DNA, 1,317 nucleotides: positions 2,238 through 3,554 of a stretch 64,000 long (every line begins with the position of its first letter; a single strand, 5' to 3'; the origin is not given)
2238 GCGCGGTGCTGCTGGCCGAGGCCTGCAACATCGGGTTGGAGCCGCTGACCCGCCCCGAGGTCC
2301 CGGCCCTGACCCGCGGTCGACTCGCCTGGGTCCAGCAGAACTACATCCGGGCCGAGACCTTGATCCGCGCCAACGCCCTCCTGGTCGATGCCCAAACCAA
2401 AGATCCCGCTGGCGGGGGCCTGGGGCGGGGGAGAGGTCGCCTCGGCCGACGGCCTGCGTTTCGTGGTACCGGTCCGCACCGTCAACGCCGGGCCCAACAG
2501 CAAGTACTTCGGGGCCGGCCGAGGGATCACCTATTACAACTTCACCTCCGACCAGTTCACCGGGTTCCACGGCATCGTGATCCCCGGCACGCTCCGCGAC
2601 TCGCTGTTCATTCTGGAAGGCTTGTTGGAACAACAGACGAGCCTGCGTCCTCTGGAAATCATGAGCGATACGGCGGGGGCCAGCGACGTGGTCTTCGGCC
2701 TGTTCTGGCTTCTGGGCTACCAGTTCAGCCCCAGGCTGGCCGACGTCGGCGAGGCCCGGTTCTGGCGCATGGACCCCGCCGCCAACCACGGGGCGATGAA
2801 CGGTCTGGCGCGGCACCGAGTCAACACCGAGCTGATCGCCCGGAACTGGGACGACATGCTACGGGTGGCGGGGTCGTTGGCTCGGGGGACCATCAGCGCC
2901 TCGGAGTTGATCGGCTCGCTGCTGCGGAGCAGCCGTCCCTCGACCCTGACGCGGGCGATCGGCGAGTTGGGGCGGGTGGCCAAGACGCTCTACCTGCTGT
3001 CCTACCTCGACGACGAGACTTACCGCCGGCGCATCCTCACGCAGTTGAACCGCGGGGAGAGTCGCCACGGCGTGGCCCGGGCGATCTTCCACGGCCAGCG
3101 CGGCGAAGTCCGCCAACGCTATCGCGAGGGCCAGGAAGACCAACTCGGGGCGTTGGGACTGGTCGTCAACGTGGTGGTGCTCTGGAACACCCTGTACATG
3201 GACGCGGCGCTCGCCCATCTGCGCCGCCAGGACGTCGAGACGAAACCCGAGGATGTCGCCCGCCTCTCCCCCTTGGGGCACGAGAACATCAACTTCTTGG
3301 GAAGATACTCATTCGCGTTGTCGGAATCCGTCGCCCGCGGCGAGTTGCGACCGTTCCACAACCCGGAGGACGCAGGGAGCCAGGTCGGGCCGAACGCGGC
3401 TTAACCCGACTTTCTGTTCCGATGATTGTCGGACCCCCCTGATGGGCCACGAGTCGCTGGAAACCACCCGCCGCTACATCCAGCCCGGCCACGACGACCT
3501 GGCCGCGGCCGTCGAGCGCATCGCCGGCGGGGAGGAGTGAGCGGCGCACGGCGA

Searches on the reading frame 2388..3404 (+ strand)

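Call 73: search_protein_families(library=pfam, max_evalue=0.01, proteins=[window:2388-3404:+])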
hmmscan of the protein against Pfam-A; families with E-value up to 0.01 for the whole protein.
window:2388-3404:+ (338 aa): 1 family
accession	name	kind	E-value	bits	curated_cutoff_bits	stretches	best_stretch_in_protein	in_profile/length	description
PF01526.23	DDE_Tnp_Tn3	-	1.1e-118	396.9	24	1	5-307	87-389/389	Tn3 transposase DDE domain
